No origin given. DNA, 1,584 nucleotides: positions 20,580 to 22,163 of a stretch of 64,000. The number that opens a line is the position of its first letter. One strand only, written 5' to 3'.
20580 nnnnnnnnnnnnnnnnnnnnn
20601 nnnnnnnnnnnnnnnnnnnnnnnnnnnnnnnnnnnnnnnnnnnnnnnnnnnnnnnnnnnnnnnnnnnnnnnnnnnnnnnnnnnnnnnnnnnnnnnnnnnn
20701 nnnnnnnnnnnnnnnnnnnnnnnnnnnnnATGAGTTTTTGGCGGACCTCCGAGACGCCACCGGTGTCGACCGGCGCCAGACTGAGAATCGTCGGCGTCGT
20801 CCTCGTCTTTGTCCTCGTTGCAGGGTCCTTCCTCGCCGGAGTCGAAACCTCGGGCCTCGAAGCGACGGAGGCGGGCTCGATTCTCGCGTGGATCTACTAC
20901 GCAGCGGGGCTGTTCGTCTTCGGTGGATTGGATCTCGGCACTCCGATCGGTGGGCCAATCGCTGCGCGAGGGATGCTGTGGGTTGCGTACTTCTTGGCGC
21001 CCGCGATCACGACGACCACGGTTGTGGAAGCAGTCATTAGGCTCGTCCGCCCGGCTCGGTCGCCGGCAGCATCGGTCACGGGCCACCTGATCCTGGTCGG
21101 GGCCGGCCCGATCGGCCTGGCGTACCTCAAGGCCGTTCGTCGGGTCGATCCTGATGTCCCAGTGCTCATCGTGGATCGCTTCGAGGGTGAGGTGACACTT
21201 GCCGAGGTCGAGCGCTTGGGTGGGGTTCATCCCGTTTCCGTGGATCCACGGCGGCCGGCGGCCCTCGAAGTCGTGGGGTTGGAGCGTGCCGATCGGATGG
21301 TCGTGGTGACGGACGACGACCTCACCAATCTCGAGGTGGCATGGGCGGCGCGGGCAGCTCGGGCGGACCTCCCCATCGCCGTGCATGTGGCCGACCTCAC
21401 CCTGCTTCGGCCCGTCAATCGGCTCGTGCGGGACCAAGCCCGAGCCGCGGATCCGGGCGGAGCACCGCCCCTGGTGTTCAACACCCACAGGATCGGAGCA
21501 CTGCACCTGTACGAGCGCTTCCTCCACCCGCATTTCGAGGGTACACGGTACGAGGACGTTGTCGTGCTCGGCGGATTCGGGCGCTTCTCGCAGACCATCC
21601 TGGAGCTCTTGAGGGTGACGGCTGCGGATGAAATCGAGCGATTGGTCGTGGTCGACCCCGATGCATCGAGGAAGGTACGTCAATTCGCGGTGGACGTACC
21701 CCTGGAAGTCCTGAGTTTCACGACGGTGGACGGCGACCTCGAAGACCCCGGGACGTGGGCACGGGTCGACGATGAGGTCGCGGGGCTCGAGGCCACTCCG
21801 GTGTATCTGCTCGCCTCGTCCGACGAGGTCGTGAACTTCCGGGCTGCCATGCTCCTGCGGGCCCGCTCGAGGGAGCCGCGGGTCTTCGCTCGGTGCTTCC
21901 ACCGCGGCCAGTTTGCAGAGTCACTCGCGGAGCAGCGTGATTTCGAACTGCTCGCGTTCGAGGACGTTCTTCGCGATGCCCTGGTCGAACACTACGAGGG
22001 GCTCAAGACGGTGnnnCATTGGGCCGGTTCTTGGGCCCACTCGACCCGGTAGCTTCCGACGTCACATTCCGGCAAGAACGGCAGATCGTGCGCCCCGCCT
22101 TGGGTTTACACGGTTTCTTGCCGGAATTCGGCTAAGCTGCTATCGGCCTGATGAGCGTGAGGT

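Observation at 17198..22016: Candidate undescribed output system: a kinase/NUDT9-Nudix enzyme, a nucleotide phosphatase and an RCK-gated channel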

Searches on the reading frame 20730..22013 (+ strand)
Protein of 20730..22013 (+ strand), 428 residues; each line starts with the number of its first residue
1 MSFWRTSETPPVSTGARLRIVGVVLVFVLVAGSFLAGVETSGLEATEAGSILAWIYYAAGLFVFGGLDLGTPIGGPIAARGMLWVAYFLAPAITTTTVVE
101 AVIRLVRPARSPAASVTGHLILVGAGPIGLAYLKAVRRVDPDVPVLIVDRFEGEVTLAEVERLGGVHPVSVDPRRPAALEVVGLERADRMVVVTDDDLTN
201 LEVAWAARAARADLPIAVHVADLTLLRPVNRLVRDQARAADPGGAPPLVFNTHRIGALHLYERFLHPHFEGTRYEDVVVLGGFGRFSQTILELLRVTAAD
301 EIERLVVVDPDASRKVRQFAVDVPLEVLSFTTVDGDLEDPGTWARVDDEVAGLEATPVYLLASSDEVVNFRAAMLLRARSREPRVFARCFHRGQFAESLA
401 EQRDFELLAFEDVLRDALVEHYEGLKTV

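Call 9: search_protein_families(library=pfam, proteins=[window:20730-22013:+], max_evalue=1)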
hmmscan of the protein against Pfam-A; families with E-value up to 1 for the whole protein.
window:20730-22013:+ (428 aa): 4 families
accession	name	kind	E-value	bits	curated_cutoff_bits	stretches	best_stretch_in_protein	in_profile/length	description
PF02254.24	TrkA_N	-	3.5e-17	63.2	23.8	2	121-222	2-98/116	TrkA-N domain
PF03435.24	Sacchrp_dh_NADP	-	0.0053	17.5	25.1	0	277-317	1-38/129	Saccharopine dehydrogenase NADP binding domain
PF13241.12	NAD_binding_7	-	0.18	12.8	22.1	1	119-212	9-87/104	Putative NAD(P)-binding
PF20513.3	UBact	-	0.21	11.8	27.8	0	302-318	23-39/43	Prokaryotic ubiquitin-like protein UBact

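Call 11: search_protein_families(library=ncbifam, proteins=[window:20730-22013:+], max_evalue=0.1)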
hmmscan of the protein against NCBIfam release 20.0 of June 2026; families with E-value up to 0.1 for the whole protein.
window:20730-22013:+ (428 aa): 12 families
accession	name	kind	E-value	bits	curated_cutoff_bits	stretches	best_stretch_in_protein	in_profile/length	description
NF007039.0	PRK09496.3-2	equivalog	0.00018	20.4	293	1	120-217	3-96/446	Trk system potassium transporter TrkA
NF007043.0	PRK09496.3-6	equivalog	0.00039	19.3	384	1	119-207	233-318/445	Trk system potassium transporter TrkA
NF007034.0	PRK09496.2-1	subfamily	0.00076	18.5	344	1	119-226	2-103/445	Trk system potassium transporter TrkA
NF007031.0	PRK09496.1-2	equivalog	0.0011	18.1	289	1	118-217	234-332/458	Trk system potassium transporter TrkA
NF004673.0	PRK06015.1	equivalog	0.0064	16.3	320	1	135-183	10-58/212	2-dehydro-3-deoxy-phosphogluconate aldolase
NF007041.0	PRK09496.3-4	equivalog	0.021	13.6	386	1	120-208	3-87/450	Trk system potassium transporter TrkA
NF007828.0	PRK10537.1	equivalog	0.03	13.3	425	1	93-229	227-355/403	voltage-gated potassium channel protein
NF007038.0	PRK09496.2-6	equivalog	0.034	12.9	374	1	120-210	3-89/445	Trk system potassium transporter TrkA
NF040607.1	mycolic_Pks13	equivalog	0.039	11.3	2100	1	96-156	1403-1463/1680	polyketide synthase Pks13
NF002924.0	PRK03562.1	equivalog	0.05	12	752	0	275-322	402-447/623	glutathione-regulated potassium-efflux system protein KefC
NF007032.0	PRK09496.1-4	equivalog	0.066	12.1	309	0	120-203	3-82/457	Trk system potassium transporter TrkA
TIGR02964.1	xanthine_xdhC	equivalog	0.077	12.5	161.6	0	114-207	97-182/246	xanthine dehydrogenase accessory protein XdhC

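Call 24: search_solved_structures(query=window:20730-22013:+, max_evalue=1, show_alignments=2)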
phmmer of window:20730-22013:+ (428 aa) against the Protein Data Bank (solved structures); distinct sequences matched with E-value up to 1: 8.
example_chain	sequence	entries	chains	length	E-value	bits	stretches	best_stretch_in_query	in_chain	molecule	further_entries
4gx5_A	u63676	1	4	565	0.014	17.6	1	120-216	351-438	TrkA domain protein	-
4gx0_A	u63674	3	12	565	0.016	17.5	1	120-216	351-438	TrkA domain protein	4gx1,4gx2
4gvl_A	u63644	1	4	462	0.019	17.2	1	120-216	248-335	TrkA domain protein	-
6ovi_A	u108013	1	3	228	0.11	14.8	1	135-183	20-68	Keto-deoxy-phosphogluconate aldolase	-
5xsf_A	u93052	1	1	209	0.18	14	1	133-204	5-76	KHG/KDPG aldolase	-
4bk9_A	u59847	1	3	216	0.2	13.9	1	134-204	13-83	2-DEHYDRO-3-DEOXYPHOSPHOGLUCONATE ALDOLASE/4-HYDROXY-2-OXO GLUTARATE ALDOLASE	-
5xse_A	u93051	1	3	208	0.21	13.8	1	134-205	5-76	KHG/KDPG aldolase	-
1lss_A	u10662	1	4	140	0.27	13.4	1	119-211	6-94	Trk system potassium uptake protein trkA homolog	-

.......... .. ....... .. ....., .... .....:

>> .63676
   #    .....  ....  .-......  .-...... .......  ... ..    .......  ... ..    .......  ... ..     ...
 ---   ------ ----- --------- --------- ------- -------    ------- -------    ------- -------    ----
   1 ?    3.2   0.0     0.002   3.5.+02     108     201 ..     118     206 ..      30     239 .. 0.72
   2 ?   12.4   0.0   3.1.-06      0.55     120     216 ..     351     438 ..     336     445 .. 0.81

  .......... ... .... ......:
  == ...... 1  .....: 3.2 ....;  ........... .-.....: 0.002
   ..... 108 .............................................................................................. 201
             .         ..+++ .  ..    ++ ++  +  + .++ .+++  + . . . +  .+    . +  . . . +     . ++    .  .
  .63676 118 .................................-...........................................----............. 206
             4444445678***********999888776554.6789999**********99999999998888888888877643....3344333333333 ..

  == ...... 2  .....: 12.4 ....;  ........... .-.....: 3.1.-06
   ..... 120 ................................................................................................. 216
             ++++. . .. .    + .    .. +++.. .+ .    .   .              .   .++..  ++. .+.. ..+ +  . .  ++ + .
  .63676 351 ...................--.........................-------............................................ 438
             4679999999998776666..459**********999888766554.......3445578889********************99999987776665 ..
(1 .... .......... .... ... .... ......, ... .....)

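Call 32: find_homologous_proteins(query=window:20730-22013:+)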
Query window:20730-22013:+ (428 aa): 149 proteins with E <= 0.001 among 8000 candidates; the best 120 are listed.
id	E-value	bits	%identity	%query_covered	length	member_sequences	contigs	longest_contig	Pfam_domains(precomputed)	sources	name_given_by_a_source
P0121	1.9e-253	859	93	100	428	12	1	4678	PF02254.25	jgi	jgi:hypothetical protein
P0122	2.8e-198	677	73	100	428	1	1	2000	PF02254.25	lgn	-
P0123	3.0e-182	624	69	97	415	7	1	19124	PF02254.25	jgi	jgi:hypothetical protein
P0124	7.5e-181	620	69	96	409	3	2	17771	PF02254.25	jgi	jgi:hypothetical protein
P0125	1.0e-179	616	68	98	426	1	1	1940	PF02254.25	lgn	-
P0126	1.6e-178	612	68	97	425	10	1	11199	PF02254.25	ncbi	-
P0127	1.8e-177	609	66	99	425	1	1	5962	PF02254.25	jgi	jgi:hypothetical protein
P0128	1.3e-176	606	68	96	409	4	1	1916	PF02254.25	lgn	-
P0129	3.3e-176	604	67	94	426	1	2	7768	PF02254.25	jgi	jgi:hypothetical protein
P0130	2.2e-172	592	66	97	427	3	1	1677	PF02254.25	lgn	-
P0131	3.2e-171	588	66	99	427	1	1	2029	PF02254.25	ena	-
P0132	1.1e-170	586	65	97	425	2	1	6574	PF02254.25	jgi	jgi:hypothetical protein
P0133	5.0e-170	584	65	96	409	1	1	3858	PF02254.25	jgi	jgi:hypothetical protein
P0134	9.8e-169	580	69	89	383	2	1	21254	PF02254.25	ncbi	-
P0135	4.3e-168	578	66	93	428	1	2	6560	PF02254.25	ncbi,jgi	jgi:voltage-gated potassium channel Kch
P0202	1.5e-119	418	51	95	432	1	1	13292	PF22614.3,PF02254.25,PF01488.27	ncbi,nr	ncbi:MAG: hypothetical protein GY811_06780 [Myxococcales bacterium]|nr:hypothetical protein [Myxococ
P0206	4.0e-117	410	46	91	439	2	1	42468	PF02254.25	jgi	-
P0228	1.7e-99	352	45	99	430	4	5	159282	PF02254.25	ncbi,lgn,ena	-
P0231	1.9e-86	309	41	96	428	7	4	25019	-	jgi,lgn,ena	-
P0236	4.1e-81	291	42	94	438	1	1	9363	PF02254.25,PF03435.25,PF00044.31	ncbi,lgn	-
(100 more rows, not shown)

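Call 35: find_encoding_contigs(protein=P0228, flank=8000, max_places=2)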
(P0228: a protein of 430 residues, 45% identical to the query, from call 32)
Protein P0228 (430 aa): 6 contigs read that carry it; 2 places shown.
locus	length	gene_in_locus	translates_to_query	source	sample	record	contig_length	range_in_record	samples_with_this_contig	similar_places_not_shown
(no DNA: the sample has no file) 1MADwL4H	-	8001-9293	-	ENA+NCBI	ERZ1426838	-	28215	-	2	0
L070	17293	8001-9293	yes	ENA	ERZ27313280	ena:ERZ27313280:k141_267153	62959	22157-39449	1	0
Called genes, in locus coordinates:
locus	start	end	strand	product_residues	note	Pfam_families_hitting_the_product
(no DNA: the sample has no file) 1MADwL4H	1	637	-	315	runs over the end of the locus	PF11453:DUF2950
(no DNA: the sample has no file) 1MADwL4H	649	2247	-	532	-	-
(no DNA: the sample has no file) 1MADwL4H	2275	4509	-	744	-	PF01734:Patatin, PF01103:Omp85 (weak)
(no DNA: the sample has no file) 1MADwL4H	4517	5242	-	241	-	-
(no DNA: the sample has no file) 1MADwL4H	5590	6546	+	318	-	PF00126:HTH_1, PF03466:LysR_substrate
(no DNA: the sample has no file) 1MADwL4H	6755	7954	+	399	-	PF00355:Rieske, PF00848:Ring_hydroxyl_A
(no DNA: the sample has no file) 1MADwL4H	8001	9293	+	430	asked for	PF02254:TrkA_N (faint)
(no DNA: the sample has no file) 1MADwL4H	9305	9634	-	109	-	PF01740:STAS, PF13466:STAS_2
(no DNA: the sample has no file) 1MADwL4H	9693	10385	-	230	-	PF00702:Hydrolase, PF12710:HAD, PF13344:Hydrolase_6 (faint), PF13419:HAD_2, PF13242:Hydrolase_like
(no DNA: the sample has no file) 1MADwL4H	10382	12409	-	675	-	PF00456:Transketolase_N, PF13292:DXP_synthase_N (faint), PF02779:Transket_pyr, PF02780:Transketolase_C, PF22613:Transketolase_C_1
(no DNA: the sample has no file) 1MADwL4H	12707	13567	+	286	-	PF01370:Epimerase (weak), PF05368:NmrA, PF13460:NAD_binding_10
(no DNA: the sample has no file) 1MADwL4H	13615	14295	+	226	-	-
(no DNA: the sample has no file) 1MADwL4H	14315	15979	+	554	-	PF02690:Na_Pi_cotrans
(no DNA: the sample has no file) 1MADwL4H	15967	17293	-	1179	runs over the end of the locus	PF04773:FecR, PF00515:TPR_1 (faint), PF07719:TPR_2 (faint), PF13428:TPR_14 (faint), PF14559:TPR_19 (faint), PF13432:TPR_16 (weak)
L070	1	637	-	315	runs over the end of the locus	PF11453:DUF2950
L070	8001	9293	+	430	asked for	PF02254:TrkA_N (faint)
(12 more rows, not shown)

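Call 36: find_encoding_contigs(protein=P0206, flank=8000, max_places=2)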
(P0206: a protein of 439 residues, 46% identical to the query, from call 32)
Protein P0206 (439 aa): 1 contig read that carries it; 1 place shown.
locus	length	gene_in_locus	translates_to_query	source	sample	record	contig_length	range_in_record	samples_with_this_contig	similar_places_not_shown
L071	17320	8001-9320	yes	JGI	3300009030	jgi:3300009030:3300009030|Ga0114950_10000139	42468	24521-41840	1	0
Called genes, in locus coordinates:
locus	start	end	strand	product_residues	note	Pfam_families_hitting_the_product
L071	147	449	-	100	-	PF01527:HTH_Tnp_1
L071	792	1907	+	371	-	-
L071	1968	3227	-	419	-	PF13505:OMP_b-brl (faint), PF03349:Toluene_X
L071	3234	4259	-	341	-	PF23023:Anti-Pycsar_Apyc1, PF00753:Lactamase_B, PF12706:Lactamase_B_2 (weak)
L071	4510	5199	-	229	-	PF11769:DUF3313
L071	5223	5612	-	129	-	-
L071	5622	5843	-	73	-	-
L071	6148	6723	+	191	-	-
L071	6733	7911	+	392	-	PF07719:TPR_2 (faint), PF00515:TPR_1 (faint), PF13181:TPR_8 (faint), PF13414:TPR_11 (faint), PF13428:TPR_14 (faint), PF13431:TPR_17 (faint), PF13432:TPR_16 (weak), PF14559:TPR_19 (weak)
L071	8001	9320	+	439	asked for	PF02254:TrkA_N (faint)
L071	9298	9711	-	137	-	PF13581:HATPase_c_2, PF02518:HATPase_c (weak)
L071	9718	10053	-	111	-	PF01740:STAS, PF13466:STAS_2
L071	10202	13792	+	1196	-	PF00497:SBP_bac_3, PF12974:Phosphonate-bd (faint), PF00497:SBP_bac_3, PF09084:NMT1 (faint), PF00497:SBP_bac_3, PF02743:dCache_1 (weak)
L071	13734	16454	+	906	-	PF00989:PAS, PF08448:PAS_4 (weak), PF13188:PAS_8 (faint), PF13426:PAS_9, PF00512:HisKA, PF02518:HATPase_c, PF00072:Response_reg, PF01627:Hpt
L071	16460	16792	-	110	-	PF01740:STAS, PF13466:STAS_2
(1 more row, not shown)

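Call 37: find_encoding_contigs(protein=P0231, flank=6000, max_places=1)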
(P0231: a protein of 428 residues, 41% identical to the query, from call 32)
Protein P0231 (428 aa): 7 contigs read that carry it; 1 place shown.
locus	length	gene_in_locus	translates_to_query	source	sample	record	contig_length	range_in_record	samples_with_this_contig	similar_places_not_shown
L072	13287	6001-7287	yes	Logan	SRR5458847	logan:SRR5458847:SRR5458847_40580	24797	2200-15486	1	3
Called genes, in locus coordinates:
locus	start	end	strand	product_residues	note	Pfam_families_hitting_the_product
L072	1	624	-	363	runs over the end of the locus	PF00005:ABC_tran, PF02463:SMC_N (weak), PF13304:AAA_21 (weak)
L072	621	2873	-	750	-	PF00497:SBP_bac_3, PF10613:Lig_chan-Glu_bd (faint), PF00497:SBP_bac_3, PF00528:BPD_transp_1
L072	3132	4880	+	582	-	PF00860:Xan_ur_permease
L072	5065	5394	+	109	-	PF01740:STAS, PF13466:STAS_2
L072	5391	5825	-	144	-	PF13581:HATPase_c_2, PF02518:HATPase_c (weak)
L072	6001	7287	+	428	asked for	-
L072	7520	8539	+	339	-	PF03150:CCP_MauG, PF21419:RoxA-like_Cyt-c (weak)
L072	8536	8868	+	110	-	PF00127:Copper-bind (faint)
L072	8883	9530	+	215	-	PF13442:Cytochrome_CBB3, PF00034:Cytochrom_C, PF13442:Cytochrome_CBB3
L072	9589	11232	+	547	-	PF00672:HAMP (weak), PF00015:MCPsignal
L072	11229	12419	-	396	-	PF00072:Response_reg, PF07228:SpoIIE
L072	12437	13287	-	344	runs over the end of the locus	PF00072:Response_reg, PF01339:CheB_methylest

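Call 38: find_encoding_contigs(protein=P0236, flank=6000, max_places=1)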
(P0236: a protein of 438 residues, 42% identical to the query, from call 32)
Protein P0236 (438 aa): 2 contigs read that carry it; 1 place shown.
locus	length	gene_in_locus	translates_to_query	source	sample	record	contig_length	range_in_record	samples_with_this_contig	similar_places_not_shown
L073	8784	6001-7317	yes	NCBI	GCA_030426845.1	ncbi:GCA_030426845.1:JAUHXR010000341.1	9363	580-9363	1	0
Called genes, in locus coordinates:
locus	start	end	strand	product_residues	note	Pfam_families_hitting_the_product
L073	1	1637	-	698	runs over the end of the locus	-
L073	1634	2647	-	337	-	PF20030:bpMoxR, PF00004:AAA, PF07726:AAA_3, PF07728:AAA_5, PF17863:AAA_lid_2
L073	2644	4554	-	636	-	-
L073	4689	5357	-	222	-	-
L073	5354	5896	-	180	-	PF00034:Cytochrom_C (weak), PF13442:Cytochrome_CBB3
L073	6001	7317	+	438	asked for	PF00044:Gp_dh_N (faint), PF02254:TrkA_N, PF03435:Sacchrp_dh_NADP (faint), PF02254:TrkA_N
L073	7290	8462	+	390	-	PF00657:Lipase_GDSL (faint), PF13472:Lipase_GDSL_2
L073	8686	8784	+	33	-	?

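Call 39: find_encoding_contigs(protein=P0202, flank=6000, max_places=1)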
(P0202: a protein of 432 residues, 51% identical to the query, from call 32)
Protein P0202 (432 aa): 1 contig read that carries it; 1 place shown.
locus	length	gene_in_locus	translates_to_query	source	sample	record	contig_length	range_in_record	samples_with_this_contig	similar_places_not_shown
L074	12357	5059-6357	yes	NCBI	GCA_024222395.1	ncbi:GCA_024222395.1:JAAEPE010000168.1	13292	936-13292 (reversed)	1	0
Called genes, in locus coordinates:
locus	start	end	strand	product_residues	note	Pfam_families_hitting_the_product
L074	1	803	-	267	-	?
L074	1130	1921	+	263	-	-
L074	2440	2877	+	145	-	-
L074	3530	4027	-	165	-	PF00079:Serpin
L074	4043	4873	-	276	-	PF00079:Serpin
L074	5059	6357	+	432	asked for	PF01488:Shikimate_DH (faint), PF02254:TrkA_N, PF22614:Slo-like_RCK (faint)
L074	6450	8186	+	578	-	PF17517:IgGFc_binding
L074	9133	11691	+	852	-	PF00270:DEAD, PF04851:ResIII, PF22527:DEXQc_Suv3, PF00271:Helicase_C (weak), PF12029:DUF3516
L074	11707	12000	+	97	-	-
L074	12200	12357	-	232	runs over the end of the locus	-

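Call 50: predict_structure(alignment_id=A3)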
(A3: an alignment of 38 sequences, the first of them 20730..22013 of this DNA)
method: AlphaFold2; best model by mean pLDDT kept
length: 428 residues; sequences in the alignment: 38
mean_pLDDT: 88.9   pTM: 0.72
mean pLDDT of the five models: 88.9, 88.8, 88.6, 87.1, 86.8
residues with pLDDT >= 90: 300; 70-90: 91; 50-70: 22; < 50: 15
segments of 3 or more residues with pLDDT < 50: 1-11, 107-110
pLDDT, mean of each block of 10 residues (from residue 1): 40 74 94 92 72 89 86 93 94 82 56 77 94 95 93 74 87 90 93 96 96 95 91 87 83 93 91 89 96 93 95 97 93 98 97 92 96 96 95 95 95 93 93
secondary structure, 60 per line:
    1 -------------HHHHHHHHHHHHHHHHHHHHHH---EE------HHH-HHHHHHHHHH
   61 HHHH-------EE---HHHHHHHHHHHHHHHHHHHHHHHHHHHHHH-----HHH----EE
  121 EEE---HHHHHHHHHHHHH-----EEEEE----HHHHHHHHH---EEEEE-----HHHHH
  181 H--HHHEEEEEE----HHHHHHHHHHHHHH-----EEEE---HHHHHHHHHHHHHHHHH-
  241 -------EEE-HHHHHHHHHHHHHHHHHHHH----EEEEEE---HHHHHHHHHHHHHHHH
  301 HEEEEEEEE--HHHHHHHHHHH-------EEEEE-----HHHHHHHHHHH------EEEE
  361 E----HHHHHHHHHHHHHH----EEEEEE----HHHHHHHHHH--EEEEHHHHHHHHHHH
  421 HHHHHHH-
elements in order: H14-35 H51-64 H77-106 E119-123 H127-139 E145-149 H154-162 E166-170 H176-181 E187-192 H197-210 E216-219 H223-239 E248-250 H252-271 E276-281 H285-301 E302-309 H312-322 E330-334 H340-350 E357-361 H366-379 E384-389 H394-403 E406-409 H410-427

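Call 52: fold_search(model_id=the predicted structure, library=pdb)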
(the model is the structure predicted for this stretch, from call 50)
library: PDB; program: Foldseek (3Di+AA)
matches with E <= 10: 1819; with E <= 0.001: 93
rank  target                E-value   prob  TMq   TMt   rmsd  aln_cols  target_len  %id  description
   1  4j9v_A                3.4e-10  1.00  0.51  0.48   6.0       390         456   14  Crystal Structure of the TrkA Gating ring bound to ATP-gamma-S (released 2013-04-10)
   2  4gx1_A                4.0e-10  1.00  0.49  0.55  12.1       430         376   14  Crystal structure of the GsuK bound to ADP (released 2012-12-26)
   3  4gx5_D                7.9e-10  1.00  0.51  0.57  11.7       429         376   16  GsuK Channel (released 2012-12-26)
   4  4gx5_A                8.8e-10  1.00  0.49  0.56  11.8       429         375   15  GsuK Channel (released 2012-12-26)
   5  4gx0_A                1.2e-09  1.00  0.49  0.55  12.4       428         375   14  Crystal structure of the GsuK L97D mutant (released 2012-12-26)
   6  4j9v_B                1.2e-09  1.00  0.50  0.48   6.2       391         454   14  Crystal Structure of the TrkA Gating ring bound to ATP-gamma-S (released 2013-04-10)
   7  4gx2_B                1.2e-09  1.00  0.48  0.39  12.6       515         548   13  GsuK channel bound to NAD (released 2012-12-26)
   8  4gx0_B                1.5e-09  1.00  0.49  0.39  12.6       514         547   12  Crystal structure of the GsuK L97D mutant (released 2012-12-26)
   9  4j9u_F                2.3e-09  1.00  0.52  0.50   4.8       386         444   13  Crystal Structure of the TrkH/TrkA potassium transport complex (released 2013-04-03)
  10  4g65_A                2.3e-09  1.00  0.50  0.47   6.3       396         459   14  Potassium transporter peripheral membrane component (trkA) from Vibrio vulnificus (released 2012-08-15)
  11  4gx0_D                2.6e-09  1.00  0.49  0.55  11.7       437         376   15  Crystal structure of the GsuK L97D mutant (released 2012-12-26)
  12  4gx5_C                6.3e-09  1.00  0.49  0.39  12.3       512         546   13  GsuK Channel (released 2012-12-26)
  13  4gx5_B                8.7e-09  1.00  0.49  0.39  12.4       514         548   13  GsuK Channel (released 2012-12-26)
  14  4gx0_C                1.0e-08  1.00  0.48  0.39  12.9       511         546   12  Crystal structure of the GsuK L97D mutant (released 2012-12-26)
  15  4g65_B                2.5e-08  1.00  0.49  0.46   6.7       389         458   14  Potassium transporter peripheral membrane component (trkA) from Vibrio vulnificus (released 2012-08-15)
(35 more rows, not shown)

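Call 65: search_protein_families(library=padloc, proteins=[window:20730-22013:+], max_evalue=0.01)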
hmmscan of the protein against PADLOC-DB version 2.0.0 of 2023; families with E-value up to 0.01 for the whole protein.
window:20730-22013:+ (428 aa): 0 families
